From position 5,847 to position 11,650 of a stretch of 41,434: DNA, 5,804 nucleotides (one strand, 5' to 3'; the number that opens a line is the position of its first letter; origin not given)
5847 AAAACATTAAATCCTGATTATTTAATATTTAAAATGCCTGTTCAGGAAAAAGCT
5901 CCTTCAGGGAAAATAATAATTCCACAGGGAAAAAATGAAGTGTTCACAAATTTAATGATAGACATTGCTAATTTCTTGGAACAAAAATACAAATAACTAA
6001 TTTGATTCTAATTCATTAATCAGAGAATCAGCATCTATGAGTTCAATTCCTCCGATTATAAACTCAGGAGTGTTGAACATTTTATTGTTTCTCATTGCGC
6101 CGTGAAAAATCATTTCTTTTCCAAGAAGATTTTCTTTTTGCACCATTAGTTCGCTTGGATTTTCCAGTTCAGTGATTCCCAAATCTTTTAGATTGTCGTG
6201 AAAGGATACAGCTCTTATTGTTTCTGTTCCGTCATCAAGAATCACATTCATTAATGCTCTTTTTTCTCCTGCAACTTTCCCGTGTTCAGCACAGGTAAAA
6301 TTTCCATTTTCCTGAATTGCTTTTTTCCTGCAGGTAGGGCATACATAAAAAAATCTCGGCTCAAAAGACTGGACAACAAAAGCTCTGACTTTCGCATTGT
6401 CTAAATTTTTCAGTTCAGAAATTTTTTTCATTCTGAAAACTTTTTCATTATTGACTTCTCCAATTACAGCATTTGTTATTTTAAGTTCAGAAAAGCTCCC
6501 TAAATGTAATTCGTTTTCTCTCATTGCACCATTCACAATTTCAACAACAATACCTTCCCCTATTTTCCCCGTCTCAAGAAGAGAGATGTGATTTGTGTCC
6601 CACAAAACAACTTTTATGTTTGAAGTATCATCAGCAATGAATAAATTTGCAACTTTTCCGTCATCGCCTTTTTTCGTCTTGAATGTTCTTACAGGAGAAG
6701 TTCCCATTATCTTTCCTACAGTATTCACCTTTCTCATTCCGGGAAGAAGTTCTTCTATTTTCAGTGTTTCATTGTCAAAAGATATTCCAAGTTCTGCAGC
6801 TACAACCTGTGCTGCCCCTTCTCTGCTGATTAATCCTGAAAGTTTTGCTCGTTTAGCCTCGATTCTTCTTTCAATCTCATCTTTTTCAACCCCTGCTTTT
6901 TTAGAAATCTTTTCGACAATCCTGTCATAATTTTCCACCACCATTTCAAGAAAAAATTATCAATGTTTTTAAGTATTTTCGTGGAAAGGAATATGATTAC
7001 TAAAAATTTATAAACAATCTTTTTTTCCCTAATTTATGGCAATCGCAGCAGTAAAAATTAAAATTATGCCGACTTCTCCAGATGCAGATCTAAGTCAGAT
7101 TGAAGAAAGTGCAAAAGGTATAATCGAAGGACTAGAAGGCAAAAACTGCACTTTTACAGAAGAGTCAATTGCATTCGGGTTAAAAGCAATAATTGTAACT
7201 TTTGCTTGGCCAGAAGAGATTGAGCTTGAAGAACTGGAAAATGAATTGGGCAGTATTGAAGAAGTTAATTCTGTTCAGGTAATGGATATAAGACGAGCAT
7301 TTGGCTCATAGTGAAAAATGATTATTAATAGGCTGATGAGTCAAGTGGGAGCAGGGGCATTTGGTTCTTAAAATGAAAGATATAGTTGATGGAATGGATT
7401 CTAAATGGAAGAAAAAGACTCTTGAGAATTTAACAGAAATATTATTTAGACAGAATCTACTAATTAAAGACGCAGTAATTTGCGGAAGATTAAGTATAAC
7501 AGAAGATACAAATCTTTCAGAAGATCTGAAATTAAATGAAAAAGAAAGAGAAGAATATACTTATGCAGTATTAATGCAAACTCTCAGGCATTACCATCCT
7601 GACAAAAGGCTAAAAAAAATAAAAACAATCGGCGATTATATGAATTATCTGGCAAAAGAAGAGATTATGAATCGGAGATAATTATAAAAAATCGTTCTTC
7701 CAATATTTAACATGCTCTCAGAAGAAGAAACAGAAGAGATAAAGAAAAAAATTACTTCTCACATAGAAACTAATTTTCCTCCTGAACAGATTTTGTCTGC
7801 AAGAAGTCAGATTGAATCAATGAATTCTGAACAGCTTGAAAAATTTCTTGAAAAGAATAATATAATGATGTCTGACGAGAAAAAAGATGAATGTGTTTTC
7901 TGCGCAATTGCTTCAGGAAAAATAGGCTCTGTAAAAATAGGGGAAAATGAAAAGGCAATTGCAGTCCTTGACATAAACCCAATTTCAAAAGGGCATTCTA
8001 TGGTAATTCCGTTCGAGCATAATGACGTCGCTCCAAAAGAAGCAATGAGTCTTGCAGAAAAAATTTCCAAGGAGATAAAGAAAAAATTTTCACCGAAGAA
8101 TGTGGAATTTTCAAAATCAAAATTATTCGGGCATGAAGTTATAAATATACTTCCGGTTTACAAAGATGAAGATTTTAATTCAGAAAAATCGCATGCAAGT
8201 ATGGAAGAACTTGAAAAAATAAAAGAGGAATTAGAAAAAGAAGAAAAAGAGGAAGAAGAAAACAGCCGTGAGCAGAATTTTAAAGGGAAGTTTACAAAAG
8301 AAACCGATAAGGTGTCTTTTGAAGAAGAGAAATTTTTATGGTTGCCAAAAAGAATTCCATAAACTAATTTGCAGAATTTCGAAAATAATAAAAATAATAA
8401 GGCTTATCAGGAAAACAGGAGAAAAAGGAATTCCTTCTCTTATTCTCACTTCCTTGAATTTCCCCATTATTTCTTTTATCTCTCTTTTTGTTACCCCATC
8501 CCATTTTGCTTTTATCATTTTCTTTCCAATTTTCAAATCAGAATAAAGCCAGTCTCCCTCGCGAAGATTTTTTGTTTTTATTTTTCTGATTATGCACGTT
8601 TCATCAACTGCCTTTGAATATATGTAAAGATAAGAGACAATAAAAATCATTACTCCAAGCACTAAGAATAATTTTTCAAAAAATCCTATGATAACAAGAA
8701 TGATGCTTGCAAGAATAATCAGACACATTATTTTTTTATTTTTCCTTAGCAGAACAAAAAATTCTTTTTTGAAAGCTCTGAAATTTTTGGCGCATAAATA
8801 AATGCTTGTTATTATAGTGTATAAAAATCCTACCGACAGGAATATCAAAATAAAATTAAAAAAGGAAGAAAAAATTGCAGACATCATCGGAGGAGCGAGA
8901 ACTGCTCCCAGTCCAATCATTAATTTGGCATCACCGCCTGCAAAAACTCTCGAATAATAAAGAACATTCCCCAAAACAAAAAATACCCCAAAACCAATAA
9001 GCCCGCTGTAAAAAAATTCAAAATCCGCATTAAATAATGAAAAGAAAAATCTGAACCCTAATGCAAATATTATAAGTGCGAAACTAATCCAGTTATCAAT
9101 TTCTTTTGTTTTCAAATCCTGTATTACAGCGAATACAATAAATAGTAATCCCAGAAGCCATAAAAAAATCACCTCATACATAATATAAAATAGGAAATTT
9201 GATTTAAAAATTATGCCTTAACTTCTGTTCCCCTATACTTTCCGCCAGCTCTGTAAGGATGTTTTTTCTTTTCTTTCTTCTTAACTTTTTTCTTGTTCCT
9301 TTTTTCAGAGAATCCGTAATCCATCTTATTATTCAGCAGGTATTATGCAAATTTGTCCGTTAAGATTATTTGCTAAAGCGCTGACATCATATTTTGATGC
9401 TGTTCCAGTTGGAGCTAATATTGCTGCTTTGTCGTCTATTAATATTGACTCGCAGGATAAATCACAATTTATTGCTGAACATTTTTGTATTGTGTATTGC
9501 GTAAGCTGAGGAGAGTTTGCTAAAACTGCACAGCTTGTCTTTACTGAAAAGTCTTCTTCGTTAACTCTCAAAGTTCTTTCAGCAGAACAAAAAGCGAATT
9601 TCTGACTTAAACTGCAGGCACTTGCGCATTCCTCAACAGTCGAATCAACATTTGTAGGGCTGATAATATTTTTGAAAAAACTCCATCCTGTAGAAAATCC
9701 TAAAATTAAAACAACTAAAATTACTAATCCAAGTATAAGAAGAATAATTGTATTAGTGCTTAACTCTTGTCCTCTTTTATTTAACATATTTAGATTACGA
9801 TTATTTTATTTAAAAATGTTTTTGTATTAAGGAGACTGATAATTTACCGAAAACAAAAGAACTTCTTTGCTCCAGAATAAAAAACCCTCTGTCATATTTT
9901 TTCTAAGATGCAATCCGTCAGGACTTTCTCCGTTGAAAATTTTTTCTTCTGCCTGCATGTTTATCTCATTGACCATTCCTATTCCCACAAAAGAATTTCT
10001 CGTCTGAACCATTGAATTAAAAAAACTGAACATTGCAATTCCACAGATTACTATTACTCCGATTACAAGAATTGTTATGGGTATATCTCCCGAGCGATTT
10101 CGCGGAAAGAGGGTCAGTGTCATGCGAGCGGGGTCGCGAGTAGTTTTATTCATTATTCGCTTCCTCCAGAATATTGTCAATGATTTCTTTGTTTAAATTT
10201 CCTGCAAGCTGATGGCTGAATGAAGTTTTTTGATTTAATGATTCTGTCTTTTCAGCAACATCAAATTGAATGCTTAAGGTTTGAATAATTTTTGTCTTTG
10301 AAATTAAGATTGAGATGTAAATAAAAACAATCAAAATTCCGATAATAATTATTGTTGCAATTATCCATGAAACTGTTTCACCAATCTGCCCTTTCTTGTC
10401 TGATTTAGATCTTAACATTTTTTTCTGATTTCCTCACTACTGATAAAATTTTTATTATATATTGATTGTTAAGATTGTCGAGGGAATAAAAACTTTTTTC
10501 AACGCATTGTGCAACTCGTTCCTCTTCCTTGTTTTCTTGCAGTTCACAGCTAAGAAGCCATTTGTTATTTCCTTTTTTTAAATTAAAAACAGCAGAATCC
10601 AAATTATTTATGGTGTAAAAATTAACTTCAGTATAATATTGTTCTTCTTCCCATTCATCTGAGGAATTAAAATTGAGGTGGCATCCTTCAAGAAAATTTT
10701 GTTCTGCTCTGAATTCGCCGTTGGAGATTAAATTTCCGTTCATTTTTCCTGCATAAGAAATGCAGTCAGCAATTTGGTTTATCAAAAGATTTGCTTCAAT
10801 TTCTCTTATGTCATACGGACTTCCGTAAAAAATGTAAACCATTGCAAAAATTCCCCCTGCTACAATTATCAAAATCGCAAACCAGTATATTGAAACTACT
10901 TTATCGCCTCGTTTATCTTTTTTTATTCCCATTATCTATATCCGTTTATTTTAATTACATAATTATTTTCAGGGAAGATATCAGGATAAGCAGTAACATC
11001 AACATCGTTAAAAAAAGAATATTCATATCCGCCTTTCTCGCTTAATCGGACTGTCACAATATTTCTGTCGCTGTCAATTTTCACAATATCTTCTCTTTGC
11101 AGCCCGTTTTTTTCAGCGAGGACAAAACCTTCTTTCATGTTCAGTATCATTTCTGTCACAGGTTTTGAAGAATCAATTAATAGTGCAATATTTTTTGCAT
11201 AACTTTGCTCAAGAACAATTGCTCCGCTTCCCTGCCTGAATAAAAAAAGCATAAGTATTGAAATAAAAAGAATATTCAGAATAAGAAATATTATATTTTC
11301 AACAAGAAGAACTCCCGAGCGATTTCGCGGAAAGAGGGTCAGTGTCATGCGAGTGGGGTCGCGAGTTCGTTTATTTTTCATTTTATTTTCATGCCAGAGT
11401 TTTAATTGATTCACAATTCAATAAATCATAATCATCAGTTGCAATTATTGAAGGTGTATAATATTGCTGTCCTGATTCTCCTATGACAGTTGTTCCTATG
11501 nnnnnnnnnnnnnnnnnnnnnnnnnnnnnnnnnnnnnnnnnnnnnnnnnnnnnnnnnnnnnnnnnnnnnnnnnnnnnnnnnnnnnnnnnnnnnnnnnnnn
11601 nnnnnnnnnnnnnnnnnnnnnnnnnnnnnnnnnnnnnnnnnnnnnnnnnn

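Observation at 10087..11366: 55-nt GC-rich direct repeat (54/55 identical) encodes the leaders of two otherwise dissimilar pilin-like genes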

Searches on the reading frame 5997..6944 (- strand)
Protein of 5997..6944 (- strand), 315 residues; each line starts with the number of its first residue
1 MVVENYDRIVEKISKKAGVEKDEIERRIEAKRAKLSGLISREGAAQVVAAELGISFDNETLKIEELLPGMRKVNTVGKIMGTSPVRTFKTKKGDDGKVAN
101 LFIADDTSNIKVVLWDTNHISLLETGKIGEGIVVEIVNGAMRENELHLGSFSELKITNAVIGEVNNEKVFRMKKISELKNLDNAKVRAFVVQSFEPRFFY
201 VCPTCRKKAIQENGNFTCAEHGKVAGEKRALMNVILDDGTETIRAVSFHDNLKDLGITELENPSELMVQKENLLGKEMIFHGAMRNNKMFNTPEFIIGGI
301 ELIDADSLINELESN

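Call 56: search_protein_families(library=pfam, proteins=[window:5997-6944:-], max_evalue=0.01)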
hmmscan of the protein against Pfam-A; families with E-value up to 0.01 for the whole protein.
window:5997-6944:- (315 aa): 3 families
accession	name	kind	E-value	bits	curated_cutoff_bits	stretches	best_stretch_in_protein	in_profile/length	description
PF01336.31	tRNA_anti-codon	-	2.1e-05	24.8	27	0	83-126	11-48/75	OB-fold nucleic acid binding domain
PF09999.14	DUF2240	-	2.8e-05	24.2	22.3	1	6-57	87-138/144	Uncharacterized protein conserved in archaea (DUF2240)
PF24903.1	OB_MEIOB_N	-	0.003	17.3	27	1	59-139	4-87/140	MEIOB, N-terminal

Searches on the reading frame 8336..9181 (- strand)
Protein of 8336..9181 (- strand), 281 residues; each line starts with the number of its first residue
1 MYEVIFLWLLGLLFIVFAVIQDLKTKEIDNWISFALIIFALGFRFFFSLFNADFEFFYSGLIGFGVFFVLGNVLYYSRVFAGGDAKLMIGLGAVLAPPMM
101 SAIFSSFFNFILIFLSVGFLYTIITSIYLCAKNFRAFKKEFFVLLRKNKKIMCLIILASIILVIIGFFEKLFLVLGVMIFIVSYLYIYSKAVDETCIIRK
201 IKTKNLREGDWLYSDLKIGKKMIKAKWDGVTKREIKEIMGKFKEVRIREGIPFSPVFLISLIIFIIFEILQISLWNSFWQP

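Call 56: search_protein_families(library=pfam, proteins=[window:8336-9181:-], max_evalue=0.01)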
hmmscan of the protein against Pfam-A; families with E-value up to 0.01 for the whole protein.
window:8336-9181:- (281 aa): 1 family
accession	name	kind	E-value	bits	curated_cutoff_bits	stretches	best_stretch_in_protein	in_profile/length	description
PF01478.23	Peptidase_A24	-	4.9e-13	49.9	26.5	1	10-115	2-93/104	Type IV leader peptidase family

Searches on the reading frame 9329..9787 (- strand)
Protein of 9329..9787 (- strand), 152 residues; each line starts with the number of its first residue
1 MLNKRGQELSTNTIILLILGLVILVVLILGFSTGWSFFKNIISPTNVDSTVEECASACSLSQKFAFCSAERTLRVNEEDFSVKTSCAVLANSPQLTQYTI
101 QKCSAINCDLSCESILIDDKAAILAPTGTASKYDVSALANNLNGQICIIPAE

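Call 57: search_protein_families(library=pfam, proteins=[window:9329-9787:-], max_evalue=0.1)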
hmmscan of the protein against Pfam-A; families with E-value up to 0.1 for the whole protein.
window:9329-9787:- (152 aa): 1 family
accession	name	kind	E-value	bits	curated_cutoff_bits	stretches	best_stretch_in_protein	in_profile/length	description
PF23584.1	DUF7136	-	0.016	15.6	27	1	34-103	121-187/217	Domain of unknown function (DUF7136)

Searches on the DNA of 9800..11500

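Call 67: search_rna_families(source=window, start=9800, end=11500, threshold=evalue, max_evalue=1)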
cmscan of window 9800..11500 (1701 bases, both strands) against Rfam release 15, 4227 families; matches with E-value up to 1: 0.
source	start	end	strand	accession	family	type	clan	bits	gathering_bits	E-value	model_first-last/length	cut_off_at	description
